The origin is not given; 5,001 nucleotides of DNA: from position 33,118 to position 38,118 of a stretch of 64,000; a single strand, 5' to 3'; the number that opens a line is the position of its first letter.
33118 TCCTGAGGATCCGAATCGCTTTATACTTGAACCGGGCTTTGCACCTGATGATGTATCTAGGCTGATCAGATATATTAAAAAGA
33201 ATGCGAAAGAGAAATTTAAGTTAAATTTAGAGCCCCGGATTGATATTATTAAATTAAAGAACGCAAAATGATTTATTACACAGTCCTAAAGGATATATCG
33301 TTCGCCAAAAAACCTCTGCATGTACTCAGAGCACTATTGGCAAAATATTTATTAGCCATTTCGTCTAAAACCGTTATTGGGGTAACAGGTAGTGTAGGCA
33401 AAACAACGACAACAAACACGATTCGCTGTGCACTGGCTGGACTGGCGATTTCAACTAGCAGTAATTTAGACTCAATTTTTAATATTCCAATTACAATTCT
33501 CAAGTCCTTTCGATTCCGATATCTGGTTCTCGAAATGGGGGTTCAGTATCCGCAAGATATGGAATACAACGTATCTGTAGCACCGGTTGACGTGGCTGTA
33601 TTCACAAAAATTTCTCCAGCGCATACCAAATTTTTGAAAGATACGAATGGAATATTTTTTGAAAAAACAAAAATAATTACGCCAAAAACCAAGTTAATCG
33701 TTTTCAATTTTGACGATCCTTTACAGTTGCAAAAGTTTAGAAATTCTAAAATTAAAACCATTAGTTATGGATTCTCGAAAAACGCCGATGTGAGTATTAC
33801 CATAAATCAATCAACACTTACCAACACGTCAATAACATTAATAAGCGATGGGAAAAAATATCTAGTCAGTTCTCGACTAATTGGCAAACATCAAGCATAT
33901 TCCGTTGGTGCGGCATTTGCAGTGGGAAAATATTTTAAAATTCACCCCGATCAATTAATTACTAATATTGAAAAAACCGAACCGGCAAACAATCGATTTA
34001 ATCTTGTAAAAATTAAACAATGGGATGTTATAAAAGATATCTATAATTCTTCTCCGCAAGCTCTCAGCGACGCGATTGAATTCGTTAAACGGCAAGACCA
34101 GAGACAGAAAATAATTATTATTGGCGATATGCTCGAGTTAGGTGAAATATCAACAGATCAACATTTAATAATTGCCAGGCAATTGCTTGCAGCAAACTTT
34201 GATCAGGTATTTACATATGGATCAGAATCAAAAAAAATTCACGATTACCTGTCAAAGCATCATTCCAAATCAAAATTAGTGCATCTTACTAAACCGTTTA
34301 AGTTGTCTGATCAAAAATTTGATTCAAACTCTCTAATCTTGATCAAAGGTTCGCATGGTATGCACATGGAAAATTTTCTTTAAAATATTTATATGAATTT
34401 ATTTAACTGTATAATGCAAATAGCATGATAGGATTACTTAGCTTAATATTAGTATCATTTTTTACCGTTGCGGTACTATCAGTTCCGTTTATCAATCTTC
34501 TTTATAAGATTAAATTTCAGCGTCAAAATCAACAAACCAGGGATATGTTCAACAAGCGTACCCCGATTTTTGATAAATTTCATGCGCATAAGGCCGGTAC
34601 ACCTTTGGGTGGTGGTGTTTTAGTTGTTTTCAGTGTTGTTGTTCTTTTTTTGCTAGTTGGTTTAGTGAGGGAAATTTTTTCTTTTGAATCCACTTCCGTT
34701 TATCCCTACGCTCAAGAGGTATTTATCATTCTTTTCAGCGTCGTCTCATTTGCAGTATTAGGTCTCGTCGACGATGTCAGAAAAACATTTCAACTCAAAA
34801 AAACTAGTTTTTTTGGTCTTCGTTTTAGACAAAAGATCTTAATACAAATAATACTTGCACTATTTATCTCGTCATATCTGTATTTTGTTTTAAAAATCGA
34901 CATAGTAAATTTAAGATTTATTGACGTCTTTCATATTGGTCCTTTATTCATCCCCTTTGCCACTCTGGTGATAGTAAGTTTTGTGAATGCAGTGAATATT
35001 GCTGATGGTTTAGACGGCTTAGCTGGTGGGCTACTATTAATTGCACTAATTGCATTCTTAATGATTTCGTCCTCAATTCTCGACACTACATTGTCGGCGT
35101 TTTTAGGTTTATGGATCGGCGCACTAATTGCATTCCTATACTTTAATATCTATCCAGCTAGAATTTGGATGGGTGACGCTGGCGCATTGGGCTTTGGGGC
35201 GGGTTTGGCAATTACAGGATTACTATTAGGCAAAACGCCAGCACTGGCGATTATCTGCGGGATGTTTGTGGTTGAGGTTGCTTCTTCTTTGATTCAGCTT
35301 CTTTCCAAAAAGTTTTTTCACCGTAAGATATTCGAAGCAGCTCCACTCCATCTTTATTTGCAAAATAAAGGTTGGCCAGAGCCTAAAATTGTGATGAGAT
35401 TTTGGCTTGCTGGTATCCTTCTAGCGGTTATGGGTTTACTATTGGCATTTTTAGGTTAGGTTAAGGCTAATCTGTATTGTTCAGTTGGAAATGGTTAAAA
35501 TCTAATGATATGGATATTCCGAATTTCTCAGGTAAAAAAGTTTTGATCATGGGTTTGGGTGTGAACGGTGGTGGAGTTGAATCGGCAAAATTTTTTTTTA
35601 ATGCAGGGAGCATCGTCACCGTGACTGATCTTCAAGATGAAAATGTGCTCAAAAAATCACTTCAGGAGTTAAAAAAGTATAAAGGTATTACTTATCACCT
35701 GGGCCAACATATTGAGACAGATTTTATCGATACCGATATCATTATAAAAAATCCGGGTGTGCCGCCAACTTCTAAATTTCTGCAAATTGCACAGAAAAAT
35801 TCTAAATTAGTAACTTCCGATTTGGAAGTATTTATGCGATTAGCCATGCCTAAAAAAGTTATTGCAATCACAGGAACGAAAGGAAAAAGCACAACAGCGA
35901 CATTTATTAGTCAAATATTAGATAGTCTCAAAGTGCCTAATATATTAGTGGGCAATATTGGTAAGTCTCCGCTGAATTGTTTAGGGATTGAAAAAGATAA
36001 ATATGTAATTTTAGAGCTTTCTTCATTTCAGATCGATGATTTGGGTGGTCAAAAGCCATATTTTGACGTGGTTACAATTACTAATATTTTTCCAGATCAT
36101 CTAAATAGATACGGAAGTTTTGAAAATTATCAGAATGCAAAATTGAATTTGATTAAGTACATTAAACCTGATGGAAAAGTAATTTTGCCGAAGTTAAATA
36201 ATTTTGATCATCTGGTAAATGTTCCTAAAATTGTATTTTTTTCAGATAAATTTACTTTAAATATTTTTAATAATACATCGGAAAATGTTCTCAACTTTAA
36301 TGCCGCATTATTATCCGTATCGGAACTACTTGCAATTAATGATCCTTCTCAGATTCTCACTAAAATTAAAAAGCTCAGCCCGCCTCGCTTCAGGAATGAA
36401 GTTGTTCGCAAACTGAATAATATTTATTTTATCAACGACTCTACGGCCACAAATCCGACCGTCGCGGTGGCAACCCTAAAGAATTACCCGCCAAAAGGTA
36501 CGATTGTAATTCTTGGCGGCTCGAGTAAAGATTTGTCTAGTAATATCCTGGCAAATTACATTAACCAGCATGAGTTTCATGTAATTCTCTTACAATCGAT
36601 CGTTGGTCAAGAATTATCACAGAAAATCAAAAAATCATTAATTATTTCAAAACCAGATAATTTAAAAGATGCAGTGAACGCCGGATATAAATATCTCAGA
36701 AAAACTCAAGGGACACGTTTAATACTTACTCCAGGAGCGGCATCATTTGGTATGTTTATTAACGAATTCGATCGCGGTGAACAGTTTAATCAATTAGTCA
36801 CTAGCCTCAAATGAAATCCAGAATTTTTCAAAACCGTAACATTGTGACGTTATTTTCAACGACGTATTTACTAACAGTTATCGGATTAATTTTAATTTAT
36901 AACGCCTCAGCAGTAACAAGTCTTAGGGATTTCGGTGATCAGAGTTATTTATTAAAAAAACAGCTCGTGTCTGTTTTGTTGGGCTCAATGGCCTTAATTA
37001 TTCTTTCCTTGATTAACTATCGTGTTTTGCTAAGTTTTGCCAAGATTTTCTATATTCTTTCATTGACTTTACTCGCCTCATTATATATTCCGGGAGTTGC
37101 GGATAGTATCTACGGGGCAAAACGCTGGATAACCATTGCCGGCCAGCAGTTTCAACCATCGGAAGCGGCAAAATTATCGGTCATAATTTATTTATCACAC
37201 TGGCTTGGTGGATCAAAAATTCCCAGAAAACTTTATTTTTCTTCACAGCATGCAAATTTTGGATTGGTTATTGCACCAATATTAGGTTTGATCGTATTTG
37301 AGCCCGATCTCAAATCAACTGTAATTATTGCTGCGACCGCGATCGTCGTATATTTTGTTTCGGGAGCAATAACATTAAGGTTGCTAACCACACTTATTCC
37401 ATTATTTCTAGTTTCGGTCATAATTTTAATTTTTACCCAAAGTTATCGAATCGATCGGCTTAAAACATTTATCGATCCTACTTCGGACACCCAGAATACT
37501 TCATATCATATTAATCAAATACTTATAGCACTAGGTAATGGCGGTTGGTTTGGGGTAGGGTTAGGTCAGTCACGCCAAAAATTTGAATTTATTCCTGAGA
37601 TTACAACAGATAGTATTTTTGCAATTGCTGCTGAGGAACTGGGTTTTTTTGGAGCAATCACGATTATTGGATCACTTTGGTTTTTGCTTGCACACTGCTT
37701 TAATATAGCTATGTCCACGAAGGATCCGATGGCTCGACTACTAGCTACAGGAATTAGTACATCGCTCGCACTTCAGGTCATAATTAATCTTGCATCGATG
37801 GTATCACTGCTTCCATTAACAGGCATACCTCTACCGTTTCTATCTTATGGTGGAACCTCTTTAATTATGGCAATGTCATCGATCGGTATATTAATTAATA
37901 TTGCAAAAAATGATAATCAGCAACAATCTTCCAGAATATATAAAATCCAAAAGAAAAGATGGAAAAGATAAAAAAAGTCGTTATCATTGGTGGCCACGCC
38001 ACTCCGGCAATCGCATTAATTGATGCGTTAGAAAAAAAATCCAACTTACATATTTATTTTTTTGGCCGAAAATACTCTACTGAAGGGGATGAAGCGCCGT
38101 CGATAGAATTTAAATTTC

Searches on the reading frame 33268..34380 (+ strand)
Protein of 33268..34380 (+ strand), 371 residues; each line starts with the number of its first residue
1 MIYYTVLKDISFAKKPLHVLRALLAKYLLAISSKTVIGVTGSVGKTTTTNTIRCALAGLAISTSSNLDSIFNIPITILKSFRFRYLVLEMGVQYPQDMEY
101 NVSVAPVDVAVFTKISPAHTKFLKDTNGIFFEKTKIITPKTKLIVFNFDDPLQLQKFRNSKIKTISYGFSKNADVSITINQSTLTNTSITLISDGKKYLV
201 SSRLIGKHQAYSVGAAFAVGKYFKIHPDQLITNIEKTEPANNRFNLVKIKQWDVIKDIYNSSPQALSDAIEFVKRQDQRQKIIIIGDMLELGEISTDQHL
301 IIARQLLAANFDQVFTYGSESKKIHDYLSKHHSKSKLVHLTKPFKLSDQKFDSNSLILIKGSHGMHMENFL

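Call 7: search_protein_families(library=pfam, proteins=[window:33268-34380:+], max_evalue=0.001)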
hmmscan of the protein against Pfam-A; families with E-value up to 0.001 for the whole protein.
window:33268-34380:+ (371 aa): 2 families
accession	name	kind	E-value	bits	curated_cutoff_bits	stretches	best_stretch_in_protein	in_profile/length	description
PF08245.18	Mur_ligase_M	-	1.7e-26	93.9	24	1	39-219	1-199/200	Mur ligase middle domain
PF02875.26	Mur_ligase_C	-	8.8e-11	43.2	28.4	1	242-362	1-126/127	Mur ligase, glutamate ligase domain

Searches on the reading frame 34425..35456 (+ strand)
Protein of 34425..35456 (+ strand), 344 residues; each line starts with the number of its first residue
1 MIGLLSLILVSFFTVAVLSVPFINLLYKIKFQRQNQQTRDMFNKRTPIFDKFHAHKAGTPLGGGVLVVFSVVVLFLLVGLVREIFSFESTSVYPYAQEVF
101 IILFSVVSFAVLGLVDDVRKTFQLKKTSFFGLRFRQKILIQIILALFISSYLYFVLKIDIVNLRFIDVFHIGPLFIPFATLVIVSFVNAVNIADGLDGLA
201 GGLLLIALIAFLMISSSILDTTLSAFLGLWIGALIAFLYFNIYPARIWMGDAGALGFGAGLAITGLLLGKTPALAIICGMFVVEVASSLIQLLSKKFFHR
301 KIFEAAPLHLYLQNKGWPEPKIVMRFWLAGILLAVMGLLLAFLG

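Call 8: search_protein_families(library=pfam, proteins=[window:34425-35456:+], max_evalue=0.001)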
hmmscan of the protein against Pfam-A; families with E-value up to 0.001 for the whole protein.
window:34425-35456:+ (344 aa): 1 family
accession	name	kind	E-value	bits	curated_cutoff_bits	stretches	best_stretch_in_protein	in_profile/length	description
PF00953.26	Glycos_transf_4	-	3e-28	99.3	27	1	100-266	2-157/160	Glycosyl transferase family 4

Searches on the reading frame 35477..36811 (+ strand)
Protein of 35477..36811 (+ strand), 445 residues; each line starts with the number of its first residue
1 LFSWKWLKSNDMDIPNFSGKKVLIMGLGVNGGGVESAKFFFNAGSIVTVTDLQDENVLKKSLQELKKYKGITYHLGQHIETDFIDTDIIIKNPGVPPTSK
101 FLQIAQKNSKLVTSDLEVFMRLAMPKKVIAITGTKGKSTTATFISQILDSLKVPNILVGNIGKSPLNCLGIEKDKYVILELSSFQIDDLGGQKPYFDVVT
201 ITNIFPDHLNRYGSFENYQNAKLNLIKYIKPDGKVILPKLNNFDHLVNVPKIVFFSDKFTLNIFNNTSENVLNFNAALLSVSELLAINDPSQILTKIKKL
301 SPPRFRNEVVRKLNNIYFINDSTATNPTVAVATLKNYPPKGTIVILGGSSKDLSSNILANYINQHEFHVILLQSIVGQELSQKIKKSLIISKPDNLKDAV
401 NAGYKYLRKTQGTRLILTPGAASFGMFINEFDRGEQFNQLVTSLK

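Call 8: search_protein_families(library=pfam, proteins=[window:35477-36811:+], max_evalue=0.001)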
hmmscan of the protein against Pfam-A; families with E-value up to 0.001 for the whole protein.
window:35477-36811:+ (445 aa): 3 families
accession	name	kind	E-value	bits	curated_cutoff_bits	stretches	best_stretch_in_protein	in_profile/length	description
PF08245.18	Mur_ligase_M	-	4.1e-19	69.8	24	1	131-242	1-126/200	Mur ligase middle domain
PF21799.2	MurD-like_N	-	8.6e-09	36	27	1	20-109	1-83/88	Mur ligase MurD-like, N-terminal domain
PF02875.26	Mur_ligase_C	-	0.0006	21.1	28.4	0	306-401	2-109/127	Mur ligase, glutamate ligase domain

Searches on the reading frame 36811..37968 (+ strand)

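Call 8: search_protein_families(library=pfam, proteins=[window:36811-37968:+], max_evalue=0.001)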
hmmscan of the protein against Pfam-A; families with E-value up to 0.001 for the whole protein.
window:36811-37968:+ (386 aa): 1 family
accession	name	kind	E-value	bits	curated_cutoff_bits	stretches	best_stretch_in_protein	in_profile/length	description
PF01098.24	FTSW_RODA_SPOVE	-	9.5e-94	314.7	26.4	1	15-369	5-355/356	Cell cycle protein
